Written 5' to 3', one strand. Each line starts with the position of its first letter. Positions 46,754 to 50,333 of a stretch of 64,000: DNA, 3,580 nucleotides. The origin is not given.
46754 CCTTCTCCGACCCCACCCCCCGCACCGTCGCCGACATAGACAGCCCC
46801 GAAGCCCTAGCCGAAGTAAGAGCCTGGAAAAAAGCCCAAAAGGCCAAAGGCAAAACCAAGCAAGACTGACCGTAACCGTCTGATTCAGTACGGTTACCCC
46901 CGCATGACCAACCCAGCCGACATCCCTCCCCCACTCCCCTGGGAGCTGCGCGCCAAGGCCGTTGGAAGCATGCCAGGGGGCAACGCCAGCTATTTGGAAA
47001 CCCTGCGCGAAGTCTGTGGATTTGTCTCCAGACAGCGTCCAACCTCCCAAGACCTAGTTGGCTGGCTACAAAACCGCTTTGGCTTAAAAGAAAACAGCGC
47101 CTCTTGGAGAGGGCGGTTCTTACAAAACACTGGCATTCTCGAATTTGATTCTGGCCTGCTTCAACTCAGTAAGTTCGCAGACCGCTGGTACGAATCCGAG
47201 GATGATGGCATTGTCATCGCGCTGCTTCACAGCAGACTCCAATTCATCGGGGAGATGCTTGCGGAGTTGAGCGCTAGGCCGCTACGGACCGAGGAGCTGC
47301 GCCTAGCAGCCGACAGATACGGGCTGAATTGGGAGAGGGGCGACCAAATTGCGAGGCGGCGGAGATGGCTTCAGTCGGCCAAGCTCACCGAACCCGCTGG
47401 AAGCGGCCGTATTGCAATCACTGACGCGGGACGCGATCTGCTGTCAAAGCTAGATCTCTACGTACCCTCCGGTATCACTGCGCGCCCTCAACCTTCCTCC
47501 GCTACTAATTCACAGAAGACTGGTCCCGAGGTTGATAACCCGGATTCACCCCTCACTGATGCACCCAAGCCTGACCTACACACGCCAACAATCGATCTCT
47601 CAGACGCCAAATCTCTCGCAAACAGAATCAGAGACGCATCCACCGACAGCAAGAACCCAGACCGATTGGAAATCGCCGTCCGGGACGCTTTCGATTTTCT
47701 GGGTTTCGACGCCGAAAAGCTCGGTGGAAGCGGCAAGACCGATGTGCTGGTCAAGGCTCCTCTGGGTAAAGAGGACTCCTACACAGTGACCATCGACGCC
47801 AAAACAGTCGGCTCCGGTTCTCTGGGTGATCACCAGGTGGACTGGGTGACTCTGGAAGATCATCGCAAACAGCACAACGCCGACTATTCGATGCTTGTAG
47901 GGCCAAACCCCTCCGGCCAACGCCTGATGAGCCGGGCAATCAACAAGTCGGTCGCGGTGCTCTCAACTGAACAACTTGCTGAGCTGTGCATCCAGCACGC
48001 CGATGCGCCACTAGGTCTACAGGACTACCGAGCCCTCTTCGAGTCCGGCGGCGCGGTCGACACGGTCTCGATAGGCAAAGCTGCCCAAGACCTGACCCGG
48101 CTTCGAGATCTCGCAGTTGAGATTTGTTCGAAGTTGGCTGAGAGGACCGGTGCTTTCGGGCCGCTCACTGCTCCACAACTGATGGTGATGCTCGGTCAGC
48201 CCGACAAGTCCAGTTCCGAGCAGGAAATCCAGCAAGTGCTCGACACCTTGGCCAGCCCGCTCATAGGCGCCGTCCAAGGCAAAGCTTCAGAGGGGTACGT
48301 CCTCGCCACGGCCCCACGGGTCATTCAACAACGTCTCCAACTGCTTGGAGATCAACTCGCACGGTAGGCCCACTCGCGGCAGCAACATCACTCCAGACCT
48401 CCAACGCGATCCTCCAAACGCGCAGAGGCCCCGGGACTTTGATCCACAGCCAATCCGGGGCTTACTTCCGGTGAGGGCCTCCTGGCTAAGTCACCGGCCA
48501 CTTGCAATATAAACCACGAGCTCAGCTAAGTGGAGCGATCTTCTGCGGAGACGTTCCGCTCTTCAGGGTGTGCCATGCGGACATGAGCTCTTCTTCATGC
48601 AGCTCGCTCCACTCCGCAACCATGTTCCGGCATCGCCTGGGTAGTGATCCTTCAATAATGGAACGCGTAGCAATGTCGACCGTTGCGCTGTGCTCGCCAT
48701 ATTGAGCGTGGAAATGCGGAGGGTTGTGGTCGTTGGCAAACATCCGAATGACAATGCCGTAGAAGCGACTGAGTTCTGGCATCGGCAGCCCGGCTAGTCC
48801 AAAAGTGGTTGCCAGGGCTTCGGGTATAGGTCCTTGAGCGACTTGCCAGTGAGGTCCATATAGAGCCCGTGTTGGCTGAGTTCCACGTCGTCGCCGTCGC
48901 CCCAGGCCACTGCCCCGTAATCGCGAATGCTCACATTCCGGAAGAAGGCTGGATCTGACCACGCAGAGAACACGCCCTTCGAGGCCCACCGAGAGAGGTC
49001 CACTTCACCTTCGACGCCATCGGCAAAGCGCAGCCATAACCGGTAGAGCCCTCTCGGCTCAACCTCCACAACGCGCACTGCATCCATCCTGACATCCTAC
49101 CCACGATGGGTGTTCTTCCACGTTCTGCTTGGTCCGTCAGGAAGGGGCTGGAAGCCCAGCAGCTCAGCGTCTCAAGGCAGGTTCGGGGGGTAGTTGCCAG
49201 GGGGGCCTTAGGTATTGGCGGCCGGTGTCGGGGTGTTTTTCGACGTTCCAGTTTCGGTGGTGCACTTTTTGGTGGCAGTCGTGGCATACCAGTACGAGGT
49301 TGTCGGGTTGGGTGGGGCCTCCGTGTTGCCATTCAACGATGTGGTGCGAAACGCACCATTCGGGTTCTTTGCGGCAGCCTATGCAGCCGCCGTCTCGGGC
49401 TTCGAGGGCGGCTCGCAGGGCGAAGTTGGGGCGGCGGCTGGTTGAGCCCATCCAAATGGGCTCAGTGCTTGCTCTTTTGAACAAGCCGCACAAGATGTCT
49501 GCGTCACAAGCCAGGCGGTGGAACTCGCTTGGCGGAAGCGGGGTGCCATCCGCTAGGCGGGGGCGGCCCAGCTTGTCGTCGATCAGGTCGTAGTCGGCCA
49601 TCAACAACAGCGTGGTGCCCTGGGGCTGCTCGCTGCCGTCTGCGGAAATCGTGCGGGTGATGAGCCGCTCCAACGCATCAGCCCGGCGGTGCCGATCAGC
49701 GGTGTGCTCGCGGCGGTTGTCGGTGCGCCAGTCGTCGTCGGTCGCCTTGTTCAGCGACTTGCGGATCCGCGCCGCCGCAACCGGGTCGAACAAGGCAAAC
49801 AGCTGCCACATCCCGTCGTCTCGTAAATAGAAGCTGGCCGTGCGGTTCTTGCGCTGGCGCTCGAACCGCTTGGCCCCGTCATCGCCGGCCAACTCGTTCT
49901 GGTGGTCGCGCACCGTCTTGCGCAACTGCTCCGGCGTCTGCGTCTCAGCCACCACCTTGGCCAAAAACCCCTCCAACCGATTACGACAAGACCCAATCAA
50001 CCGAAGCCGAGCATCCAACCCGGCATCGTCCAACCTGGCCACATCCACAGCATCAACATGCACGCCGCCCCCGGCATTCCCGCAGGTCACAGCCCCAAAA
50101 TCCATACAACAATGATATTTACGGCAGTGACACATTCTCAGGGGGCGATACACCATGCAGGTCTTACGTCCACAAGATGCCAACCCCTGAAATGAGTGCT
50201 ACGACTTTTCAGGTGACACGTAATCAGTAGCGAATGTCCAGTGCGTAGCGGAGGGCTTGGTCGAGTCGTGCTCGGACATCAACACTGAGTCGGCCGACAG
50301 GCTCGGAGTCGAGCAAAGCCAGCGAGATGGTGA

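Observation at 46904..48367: Orphan FokI-type cleavage domain fused to winged-helix-like modules, with no methyltransferase in reach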

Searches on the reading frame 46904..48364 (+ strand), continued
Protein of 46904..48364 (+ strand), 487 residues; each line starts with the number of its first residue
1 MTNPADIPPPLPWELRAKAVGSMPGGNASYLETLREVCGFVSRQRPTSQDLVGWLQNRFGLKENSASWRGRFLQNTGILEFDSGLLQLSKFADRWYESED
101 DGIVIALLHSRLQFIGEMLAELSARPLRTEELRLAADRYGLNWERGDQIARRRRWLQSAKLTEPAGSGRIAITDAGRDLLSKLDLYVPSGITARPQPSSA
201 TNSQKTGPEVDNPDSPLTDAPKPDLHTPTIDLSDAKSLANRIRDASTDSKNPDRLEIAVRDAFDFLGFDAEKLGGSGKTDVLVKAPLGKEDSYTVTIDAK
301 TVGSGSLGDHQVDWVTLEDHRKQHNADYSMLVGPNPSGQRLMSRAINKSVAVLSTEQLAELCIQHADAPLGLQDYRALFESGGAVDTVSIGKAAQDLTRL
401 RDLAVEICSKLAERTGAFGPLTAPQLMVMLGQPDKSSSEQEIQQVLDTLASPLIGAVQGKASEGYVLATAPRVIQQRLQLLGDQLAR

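Call 85: search_dna_similar(query=window:46904-48364:+, collection=phages, mode=protein, max_rows=10)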
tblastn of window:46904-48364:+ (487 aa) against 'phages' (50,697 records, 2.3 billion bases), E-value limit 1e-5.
No match.

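Call 86: get_annotated_region(hit=H12, flank=4000)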
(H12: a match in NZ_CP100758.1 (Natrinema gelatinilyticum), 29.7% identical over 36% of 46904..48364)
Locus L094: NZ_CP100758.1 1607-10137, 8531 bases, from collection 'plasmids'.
description: Natrinema gelatinilyticum strain BND6 plasmid unnamed2, complete sequence
organism: Natrinema gelatinilyticum (NCBI taxid 2961571)
taxonomy: Archaea; Euryarchaeota; Halobacteria; Halobacteriales; Natrialbaceae; Natrinema; Natrinema gelatinilyticum
host: -; source: marine sediment,sediment; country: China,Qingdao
typing (MOB-suite, as given by PLSDB): non-mobilizable; mating-pair formation MPF_T
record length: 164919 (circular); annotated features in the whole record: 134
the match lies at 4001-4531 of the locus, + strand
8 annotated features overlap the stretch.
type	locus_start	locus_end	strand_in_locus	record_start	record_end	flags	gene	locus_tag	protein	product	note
CDS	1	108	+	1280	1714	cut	-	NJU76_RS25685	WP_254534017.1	hypothetical protein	-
CDS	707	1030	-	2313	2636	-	-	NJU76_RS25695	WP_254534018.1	hypothetical protein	-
CDS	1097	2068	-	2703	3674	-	-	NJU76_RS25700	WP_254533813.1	IS1595 family transposase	-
CDS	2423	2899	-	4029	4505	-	-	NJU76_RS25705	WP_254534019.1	hypothetical protein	-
CDS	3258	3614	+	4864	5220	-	-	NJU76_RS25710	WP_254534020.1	calcium-binding protein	-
CDS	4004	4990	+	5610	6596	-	-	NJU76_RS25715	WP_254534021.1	HNH endonuclease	-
CDS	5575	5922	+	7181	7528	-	-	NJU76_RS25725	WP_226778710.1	hypothetical protein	-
CDS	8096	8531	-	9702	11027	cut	-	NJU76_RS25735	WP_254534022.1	orc1/cdc6 family replication initiation protein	-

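Call 90: find_homologous_proteins(query=L094:4004-4987:+, max_evalue=0.001)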
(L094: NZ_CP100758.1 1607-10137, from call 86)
Query L094:4004-4987:+ (328 aa): 495 proteins with E <= 0.001 among 2908 candidates; the best 120 are listed.
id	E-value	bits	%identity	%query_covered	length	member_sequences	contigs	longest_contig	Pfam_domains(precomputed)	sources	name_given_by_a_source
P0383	9.8e-222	753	100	100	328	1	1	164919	PF13391.13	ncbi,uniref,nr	ncbi:HNH endonuclease [Natrinema gelatinilyticum]|uniref:HNH endonuclease n=1 Tax=Natrinema gelatini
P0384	1.9e-198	676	89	100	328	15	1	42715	PF13391.13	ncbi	-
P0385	8.1e-197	671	90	100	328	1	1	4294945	PF13391.13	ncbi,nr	ncbi:HNH endonuclease [Haloterrigena gelatinilytica]|nr:HNH endonuclease [Haloterrigena gelatinilyti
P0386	3.3e-195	666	88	100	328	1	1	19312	PF13391.13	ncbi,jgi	-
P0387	1.5e-191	654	87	100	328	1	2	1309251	PF13391.13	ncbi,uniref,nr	ncbi:HNH endonuclease [Halosolutus amylolyticus]|uniref:HNH endonuclease n=1 Tax=Halosolutus amyloly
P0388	2.3e-191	653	89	97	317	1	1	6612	PF13391.13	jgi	-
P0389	1.2e-182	625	81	100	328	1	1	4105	PF13391.13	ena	-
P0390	6.3e-182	622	82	100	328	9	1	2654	PF13391.13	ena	-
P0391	6.8e-181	619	83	100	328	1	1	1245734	PF13391.13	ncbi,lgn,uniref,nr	ncbi:HNH endonuclease [Natronobacterium texcoconense]|uniref:Putative restriction endonuclease n=1 T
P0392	2.9e-180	617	80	100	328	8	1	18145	PF13391.13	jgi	-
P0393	1.4e-179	614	81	100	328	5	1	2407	PF13391.13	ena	-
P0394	1.8e-178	611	80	100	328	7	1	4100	PF13391.13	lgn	-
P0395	3.5e-178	610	80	100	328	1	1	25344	PF13391.13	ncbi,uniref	ncbi:HNH endonuclease [Halopenitus sp. H-Gu1]|uniref:HNH endonuclease n=1 Tax=Halopenitus sp. H-Gu1 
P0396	4.2e-178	610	79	100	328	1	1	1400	PF13391.13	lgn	-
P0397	4.5e-178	610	79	100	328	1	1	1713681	PF13391.13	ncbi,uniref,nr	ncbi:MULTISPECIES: HNH endonuclease signature motif containing protein [Halorussus]|uniref:HNH endon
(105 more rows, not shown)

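Call 95: get_annotated_region(hit=H4, flank=7000)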
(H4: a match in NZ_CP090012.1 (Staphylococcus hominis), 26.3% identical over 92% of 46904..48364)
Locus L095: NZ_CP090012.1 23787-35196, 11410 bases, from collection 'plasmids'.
description: Staphylococcus hominis strain acrlg plasmid unnamed1, complete sequence
organism: Staphylococcus hominis (NCBI taxid 1290)
taxonomy: Bacteria; Bacillota; Bacilli; Bacillales; Staphylococcaceae; Staphylococcus; Staphylococcus hominis
host: -; source: Homo sapiens,skin; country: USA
typing (MOB-suite, as given by PLSDB): mobilizable; replicon rep_cluster_765; relaxase MOBQ
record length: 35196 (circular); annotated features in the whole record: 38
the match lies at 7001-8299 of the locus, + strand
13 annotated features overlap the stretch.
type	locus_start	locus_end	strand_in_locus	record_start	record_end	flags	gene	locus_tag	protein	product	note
CDS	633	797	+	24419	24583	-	-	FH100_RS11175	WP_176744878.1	hypothetical protein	-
CDS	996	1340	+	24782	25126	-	-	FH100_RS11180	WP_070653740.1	DUF4260 domain-containing protein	-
predicted_resistance_gene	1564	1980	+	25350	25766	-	fosB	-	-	FosB1/FosB3 family fosfomycin resistance bacillithiol transferase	predicted by amrfinderplus; class FOSFOMYCIN; identity 99.28%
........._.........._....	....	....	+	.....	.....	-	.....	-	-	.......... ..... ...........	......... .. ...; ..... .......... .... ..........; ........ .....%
CDS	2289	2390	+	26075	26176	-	-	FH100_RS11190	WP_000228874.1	type I toxin-antitoxin system Fst family toxin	-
CDS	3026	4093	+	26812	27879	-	-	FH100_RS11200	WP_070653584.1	Glu/Leu/Phe/Val dehydrogenase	-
CDS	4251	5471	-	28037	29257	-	-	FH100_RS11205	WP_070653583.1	hypothetical protein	-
CDS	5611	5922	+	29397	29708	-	-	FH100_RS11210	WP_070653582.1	hypothetical protein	-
CDS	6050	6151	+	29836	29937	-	-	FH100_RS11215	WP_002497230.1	type I toxin-antitoxin system Fst family toxin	-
CDS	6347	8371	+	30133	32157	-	-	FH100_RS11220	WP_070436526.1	restriction endonuclease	GO:0009307 - DNA restriction-modification system [Evidence IEA]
CDS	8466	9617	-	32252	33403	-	-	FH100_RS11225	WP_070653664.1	MFS transporter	GO:0055085 - transmembrane transport [Evidence IEA]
CDS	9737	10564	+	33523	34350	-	-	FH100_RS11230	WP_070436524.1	LysR family transcriptional regulator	GO:0006355 - regulation of DNA-templated transcription [Evidence IEA]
CDS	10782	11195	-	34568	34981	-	-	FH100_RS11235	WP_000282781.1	universal stress protein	-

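Call 96: get_annotated_region(hit=H1, flank=7000)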
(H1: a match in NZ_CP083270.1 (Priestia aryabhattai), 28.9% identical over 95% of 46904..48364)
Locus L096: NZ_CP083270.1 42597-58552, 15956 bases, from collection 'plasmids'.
description: Priestia aryabhattai strain NM1_A2 plasmid unnamed1, complete sequence
organism: Priestia aryabhattai (NCBI taxid 412384)
taxonomy: Bacteria; Bacillota; Bacilli; Bacillales; Bacillaceae; Priestia; Priestia aryabhattai
host: -; source: cell culture,mangrove sediment; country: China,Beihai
typing (MOB-suite, as given by PLSDB): non-mobilizable; replicon rep_cluster_385
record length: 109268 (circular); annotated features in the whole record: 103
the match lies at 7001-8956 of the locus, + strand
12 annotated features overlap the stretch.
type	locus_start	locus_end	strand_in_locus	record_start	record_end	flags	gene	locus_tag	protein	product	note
CDS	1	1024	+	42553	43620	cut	-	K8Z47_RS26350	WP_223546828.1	MBL fold metallo-hydrolase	-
CDS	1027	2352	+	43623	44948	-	-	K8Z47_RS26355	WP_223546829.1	ABC-three component system protein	-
CDS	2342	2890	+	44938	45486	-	-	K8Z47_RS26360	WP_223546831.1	ABC-three component system middle component 1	-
CDS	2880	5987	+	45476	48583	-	-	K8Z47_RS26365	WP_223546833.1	AAA family ATPase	-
CDS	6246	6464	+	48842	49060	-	-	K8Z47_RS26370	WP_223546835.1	AbiH family protein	-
CDS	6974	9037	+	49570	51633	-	-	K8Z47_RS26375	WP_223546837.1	restriction endonuclease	GO:0009307 - DNA restriction-modification system [Evidence IEA]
CDS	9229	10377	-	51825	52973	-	-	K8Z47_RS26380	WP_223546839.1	site-specific integrase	GO:0015074 - DNA integration [Evidence IEA]; GO:0006310 - DNA recombination [Evidence IEA]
CDS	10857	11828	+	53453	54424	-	-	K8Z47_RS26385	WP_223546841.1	helix-turn-helix domain-containing protein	-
CDS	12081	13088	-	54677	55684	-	-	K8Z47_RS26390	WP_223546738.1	DUF3231 family protein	-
CDS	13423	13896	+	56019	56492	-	-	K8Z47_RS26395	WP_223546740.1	hypothetical protein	-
CDS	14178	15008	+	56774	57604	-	-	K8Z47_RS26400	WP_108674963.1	STAS domain-containing protein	-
CDS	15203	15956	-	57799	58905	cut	-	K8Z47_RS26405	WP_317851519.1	endospore germination permease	GO:0009847 - spore germination [Evidence IEA]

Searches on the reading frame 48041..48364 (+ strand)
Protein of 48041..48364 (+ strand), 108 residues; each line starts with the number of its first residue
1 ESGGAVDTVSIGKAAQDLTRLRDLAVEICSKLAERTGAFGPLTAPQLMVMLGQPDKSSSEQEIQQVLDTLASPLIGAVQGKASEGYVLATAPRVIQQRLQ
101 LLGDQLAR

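Call 74: predict_structure(alignment_id=A3)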
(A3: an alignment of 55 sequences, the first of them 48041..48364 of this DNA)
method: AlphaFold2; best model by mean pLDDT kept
length: 108 residues; sequences in the alignment: 55
mean_pLDDT: 88.3   pTM: 0.78
mean pLDDT of the five models: 88.3, 87.0, 86.4, 85.5, 85.4
residues with pLDDT >= 90: 74; 70-90: 23; 50-70: 8; < 50: 3
segments of 3 or more residues with pLDDT < 50: 1-3
pLDDT, mean of each block of 10 residues (from residue 1): 62 84 94 92 95 74 96 94 96 91 93
secondary structure, 60 per line:
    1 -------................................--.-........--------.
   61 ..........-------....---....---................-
elements in order: H8-39 H44-51 H60-70 E78-81 E85-88 H92-107

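Call 79: fold_search(model_id=the predicted structure, library=pdb)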
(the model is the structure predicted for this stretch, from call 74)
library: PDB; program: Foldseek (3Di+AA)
matches with E <= 10: 764; with E <= 0.001: 0
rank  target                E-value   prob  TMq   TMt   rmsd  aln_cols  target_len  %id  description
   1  4cic_A                8.0e-02  0.99  0.52  0.42   4.0        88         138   24  T. potens IscR (released 2014-05-28)
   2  6o8k                  9.1e-02  0.89  0.41  0.47  10.4       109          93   21  Crystal Structure of apo and reduced Sulfide-responsive transcriptional repressor (SqrR) from Rhodobacter capsulatus. (released 2020-04-01)
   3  1smt_A                9.1e-02  0.85  0.41  0.44  10.2       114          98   18  SMTB REPRESSOR FROM SYNECHOCOCCUS PCC7942 (released 1997-12-03)
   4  2xig_A                1.0e-01  0.85  0.45  0.35   9.4       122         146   16  The structure of the Helicobacter pylori ferric uptake regulator Fur reveals three functional metal binding sites (released 2011-01-19)
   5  4mtd_C                1.2e-01  0.99  0.51  0.38   7.2        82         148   21  Zinc Uptake Regulator Complexed With Zinc AND DNA (released 2014-11-05)
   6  8dd5                  1.2e-01  0.95  0.45  0.20   6.6        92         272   15  Crystal structure of KAT6A in complex with inhibitor CTx-648 (PF-9363) (released 2023-07-05)
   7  1bja_A                1.3e-01  0.87  0.43  0.47   6.9        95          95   14  ACTIVATION DOMAIN OF THE PHAGE T4 TRANSCRIPTION FACTOR MOTA (released 1998-11-04)
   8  1r22_B                1.3e-01  0.87  0.43  0.48   9.1       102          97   18  Crystal structure of the cyanobacterial metallothionein repressor SmtB (C14S/C61S/C121S mutant) in the Zn2alpha5-form (released 2004-05-18)
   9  1qgp_MODEL_1_A        1.5e-01  0.99  0.56  0.76   2.9        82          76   27  NMR STRUCTURE OF THE Z-ALPHA DOMAIN OF ADAR1, 15 STRUCTURES (released 1999-10-19)
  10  4r1h_B                1.5e-01  0.95  0.47  0.45   5.6        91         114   18  GntR family transcriptional regulator from Listeria monocytogenes (released 2014-08-20)
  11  6cdb_A                1.5e-01  0.93  0.46  0.50   9.1       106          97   14  Crystal Structure of V66L CzrA in the Zn(II)bound state (released 2018-07-11)
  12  2xig_C                1.8e-01  0.90  0.47  0.35   9.6       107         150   15  The structure of the Helicobacter pylori ferric uptake regulator Fur reveals three functional metal binding sites (released 2011-01-19)
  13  6cdb_B                2.0e-01  0.84  0.44  0.49   8.3       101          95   13  Crystal Structure of V66L CzrA in the Zn(II)bound state (released 2018-07-11)
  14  4cic_B                2.2e-01  0.94  0.51  0.42   4.2        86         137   22  T. potens IscR (released 2014-05-28)
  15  4r1h_A                2.3e-01  0.90  0.47  0.44   5.6        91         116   18  GntR family transcriptional regulator from Listeria monocytogenes (released 2014-08-20)
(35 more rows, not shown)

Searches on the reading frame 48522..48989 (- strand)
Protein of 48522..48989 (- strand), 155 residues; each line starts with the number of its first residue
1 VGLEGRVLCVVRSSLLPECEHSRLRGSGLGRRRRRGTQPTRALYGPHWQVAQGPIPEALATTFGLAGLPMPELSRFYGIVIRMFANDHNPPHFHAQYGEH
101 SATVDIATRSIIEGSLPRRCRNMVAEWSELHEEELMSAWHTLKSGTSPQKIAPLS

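Call 9: search_protein_families(library=pfam, proteins=[window:48522-48989:-], max_evalue=0.01)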
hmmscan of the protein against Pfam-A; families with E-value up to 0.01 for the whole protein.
window:48522-48989:- (155 aa): 1 family
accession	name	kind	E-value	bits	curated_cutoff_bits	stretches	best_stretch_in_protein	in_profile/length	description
PF13711.11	DUF4160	-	9.5e-22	77.4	23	1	78-140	1-65/65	Domain of unknown function (DUF4160)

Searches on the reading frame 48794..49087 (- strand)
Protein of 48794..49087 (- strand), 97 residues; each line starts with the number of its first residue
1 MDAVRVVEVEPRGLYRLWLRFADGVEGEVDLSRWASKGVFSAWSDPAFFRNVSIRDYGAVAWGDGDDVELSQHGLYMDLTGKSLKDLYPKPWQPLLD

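Call 9: search_protein_families(library=pfam, proteins=[window:48794-49087:-], max_evalue=0.01)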
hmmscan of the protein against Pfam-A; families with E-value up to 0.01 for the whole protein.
window:48794-49087:- (97 aa): 1 family
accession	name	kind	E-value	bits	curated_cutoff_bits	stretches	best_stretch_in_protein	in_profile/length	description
PF10387.14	DUF2442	-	1.5e-08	35.1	23.9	1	6-77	1-68/72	Protein of unknown function (DUF2442)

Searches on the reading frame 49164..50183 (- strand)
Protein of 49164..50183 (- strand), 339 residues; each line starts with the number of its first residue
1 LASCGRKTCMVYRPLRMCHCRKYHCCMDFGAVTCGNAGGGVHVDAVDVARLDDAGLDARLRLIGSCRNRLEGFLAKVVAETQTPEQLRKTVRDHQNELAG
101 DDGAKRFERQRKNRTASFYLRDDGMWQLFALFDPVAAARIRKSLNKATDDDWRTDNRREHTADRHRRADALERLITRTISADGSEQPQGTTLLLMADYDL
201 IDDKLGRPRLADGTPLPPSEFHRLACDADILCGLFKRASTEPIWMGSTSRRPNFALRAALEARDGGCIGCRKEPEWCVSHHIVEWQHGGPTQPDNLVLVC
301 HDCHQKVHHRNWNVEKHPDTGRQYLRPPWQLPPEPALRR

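Call 9: search_protein_families(library=pfam, proteins=[window:49164-50183:-], max_evalue=0.01)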
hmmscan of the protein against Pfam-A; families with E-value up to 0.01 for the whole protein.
window:49164-50183:- (339 aa): 3 families
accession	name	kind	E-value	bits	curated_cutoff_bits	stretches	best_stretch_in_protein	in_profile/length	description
PF02720.22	DUF222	-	1.4e-13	51.3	24.4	1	80-264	116-306/306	Domain of unknown function (DUF222)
PF01844.29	HNH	-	1.7e-08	34.9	21.4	1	267-310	1-47/47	HNH endonuclease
PF14279.12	HNH_5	-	0.0014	18.9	27.5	1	267-310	1-46/56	HNH endonuclease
